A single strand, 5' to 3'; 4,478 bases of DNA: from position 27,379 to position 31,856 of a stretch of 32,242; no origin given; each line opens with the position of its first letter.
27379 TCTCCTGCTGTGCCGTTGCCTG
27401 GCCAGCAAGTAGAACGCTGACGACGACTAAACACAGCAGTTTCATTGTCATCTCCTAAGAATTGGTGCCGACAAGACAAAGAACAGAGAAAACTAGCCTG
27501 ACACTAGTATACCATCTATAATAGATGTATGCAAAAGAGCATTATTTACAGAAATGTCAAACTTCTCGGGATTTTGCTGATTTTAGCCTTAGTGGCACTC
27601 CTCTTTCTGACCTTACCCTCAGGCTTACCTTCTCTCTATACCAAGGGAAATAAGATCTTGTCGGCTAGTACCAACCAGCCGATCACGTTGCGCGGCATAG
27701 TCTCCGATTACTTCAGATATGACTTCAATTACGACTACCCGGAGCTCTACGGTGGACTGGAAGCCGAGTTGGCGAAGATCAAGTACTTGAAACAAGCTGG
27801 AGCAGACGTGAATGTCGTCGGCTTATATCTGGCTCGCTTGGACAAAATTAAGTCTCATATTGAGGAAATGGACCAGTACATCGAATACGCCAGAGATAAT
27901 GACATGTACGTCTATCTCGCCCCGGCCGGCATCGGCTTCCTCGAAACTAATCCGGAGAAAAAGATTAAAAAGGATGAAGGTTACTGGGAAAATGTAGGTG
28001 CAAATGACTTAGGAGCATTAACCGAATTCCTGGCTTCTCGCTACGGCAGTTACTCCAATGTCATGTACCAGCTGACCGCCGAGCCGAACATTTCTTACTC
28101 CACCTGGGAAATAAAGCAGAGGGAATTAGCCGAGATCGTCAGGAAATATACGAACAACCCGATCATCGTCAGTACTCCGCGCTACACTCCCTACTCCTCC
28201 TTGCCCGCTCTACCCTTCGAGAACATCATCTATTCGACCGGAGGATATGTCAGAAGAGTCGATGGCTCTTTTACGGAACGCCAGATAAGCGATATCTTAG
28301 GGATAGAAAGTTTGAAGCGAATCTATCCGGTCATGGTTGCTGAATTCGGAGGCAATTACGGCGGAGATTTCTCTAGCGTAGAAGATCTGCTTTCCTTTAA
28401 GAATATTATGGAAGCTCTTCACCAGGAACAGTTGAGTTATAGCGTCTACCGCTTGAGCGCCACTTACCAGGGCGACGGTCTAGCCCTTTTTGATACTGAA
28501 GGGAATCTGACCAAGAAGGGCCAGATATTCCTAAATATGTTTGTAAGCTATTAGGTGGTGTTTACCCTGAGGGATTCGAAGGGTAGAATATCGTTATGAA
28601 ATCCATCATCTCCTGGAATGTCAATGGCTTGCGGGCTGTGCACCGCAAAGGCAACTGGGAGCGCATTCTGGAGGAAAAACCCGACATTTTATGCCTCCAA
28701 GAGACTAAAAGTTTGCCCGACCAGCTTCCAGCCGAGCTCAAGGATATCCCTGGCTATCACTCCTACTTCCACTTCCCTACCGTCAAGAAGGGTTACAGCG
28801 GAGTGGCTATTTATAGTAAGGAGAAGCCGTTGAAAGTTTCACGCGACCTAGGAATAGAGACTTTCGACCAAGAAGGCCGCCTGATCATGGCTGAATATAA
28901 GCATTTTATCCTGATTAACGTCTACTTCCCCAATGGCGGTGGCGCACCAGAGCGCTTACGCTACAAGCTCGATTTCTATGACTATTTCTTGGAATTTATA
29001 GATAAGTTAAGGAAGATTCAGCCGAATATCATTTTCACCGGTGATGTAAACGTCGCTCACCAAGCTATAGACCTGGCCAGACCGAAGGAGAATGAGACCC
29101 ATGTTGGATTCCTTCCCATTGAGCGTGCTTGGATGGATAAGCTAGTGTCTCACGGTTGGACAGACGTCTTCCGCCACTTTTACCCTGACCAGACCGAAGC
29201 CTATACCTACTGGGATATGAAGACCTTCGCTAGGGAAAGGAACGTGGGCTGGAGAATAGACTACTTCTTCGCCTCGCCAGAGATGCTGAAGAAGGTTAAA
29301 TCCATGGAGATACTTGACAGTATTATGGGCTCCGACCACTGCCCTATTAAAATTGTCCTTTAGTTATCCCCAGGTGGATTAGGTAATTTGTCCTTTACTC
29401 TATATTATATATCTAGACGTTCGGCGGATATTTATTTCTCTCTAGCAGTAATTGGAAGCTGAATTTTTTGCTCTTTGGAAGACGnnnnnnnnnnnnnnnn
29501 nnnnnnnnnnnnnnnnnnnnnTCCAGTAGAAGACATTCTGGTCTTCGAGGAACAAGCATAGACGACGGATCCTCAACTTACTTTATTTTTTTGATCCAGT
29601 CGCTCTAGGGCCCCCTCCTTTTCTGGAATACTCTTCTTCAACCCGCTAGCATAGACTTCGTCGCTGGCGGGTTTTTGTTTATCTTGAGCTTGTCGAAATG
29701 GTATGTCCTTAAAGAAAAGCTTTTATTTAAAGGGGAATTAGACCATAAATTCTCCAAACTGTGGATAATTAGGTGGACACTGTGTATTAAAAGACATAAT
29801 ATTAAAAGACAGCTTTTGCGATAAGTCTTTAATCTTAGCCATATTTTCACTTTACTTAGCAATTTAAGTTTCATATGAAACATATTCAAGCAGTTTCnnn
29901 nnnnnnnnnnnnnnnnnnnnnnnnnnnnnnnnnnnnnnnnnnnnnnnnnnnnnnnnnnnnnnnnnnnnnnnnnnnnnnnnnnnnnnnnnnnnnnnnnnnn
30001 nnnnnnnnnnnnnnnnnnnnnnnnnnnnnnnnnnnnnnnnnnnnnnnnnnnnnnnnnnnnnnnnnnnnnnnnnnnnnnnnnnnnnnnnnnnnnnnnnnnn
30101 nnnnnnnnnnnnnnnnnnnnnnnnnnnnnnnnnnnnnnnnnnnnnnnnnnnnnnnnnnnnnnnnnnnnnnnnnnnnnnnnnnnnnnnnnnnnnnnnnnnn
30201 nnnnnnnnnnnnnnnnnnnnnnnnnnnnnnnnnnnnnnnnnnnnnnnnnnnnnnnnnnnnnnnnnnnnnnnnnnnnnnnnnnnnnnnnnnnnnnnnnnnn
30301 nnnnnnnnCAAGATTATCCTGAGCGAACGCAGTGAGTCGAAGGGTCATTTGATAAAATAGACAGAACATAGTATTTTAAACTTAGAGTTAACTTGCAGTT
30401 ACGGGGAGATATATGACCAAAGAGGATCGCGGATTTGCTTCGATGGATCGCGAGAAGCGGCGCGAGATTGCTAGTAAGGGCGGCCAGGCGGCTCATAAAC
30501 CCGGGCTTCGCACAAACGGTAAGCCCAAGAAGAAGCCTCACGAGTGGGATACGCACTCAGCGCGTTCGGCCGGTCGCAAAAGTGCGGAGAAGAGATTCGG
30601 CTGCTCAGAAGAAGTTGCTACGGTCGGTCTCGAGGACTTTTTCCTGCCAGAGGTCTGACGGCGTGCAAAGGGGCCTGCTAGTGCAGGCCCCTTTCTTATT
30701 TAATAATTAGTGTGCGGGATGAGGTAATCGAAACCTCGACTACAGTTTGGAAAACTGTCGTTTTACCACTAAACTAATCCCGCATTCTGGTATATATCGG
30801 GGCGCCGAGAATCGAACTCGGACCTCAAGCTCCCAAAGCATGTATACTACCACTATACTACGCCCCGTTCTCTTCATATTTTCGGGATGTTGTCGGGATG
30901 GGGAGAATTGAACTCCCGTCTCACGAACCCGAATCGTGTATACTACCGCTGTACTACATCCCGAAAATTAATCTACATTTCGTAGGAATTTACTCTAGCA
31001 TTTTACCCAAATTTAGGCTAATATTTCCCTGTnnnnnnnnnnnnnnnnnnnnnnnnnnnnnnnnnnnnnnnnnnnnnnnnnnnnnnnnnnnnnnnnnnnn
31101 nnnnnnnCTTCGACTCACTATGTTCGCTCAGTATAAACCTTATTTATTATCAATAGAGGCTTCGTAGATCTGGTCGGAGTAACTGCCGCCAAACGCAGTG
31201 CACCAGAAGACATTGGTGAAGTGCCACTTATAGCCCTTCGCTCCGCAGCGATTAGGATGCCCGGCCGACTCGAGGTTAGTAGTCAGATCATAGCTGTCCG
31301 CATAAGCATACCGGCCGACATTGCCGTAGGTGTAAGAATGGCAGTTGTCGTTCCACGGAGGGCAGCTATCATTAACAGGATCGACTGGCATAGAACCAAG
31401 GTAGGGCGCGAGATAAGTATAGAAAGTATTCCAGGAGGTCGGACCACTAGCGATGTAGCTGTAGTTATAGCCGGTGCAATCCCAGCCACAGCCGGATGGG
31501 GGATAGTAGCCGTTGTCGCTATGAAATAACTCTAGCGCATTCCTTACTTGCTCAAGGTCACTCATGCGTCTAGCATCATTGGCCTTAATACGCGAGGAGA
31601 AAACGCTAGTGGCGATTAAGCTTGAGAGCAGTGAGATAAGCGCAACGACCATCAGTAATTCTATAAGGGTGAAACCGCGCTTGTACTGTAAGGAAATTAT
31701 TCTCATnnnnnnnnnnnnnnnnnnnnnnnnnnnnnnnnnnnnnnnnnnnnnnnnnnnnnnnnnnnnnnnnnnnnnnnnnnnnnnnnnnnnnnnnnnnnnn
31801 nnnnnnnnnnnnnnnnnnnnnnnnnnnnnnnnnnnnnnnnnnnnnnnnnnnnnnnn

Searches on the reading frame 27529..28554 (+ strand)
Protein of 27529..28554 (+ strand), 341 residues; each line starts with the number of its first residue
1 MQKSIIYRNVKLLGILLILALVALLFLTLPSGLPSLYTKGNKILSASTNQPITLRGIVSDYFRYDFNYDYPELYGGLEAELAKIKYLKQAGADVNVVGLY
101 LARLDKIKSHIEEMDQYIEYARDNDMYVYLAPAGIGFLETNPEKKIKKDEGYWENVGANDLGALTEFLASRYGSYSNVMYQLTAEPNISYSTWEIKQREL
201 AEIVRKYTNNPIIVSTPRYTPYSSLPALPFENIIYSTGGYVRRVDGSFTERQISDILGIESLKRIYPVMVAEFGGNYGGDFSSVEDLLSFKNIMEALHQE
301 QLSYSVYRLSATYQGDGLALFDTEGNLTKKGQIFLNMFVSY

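Call 5: search_protein_families(library=pfam, proteins=[window:27529-28554:+], max_evalue=0.1)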
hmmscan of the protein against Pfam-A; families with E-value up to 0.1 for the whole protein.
window:27529-28554:+ (341 aa): 2 families
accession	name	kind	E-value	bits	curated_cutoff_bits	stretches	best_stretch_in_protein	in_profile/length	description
PF00150.24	Cellulase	-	1.8e-10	41.3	23.5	1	108-309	58-268/272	Cellulase (glycosyl hydrolase family 5)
PF13204.13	Apiosidase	-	0.00066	19.8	26.5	1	112-209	85-177/320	Apiosidase-like, catalytic domain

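Call 6: search_protein_families(library=ncbifam, proteins=[window:27529-28554:+], max_evalue=0.1)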
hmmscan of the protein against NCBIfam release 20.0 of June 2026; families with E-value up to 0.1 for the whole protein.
window:27529-28554:+ (341 aa): 0 families

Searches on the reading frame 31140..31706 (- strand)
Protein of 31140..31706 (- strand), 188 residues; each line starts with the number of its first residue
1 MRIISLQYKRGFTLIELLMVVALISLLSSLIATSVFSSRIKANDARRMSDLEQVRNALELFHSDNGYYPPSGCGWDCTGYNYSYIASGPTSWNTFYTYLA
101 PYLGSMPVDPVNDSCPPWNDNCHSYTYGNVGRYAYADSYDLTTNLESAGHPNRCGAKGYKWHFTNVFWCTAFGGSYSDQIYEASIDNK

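Call 74: search_protein_families(library=pfam, proteins=[window:31140-31706:-], max_evalue=1)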
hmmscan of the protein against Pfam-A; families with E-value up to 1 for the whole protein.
window:31140-31706:- (188 aa): 2 families
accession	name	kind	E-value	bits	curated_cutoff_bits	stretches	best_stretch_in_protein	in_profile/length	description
PF07963.17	N_methyl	-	1.1e-06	28.4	21.2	1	8-31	3-26/27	Prokaryotic N-terminal methylation motif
PF08334.16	T2SSG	-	0.028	14.9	21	1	37-110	4-69/108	Type II secretion system (T2SS), protein G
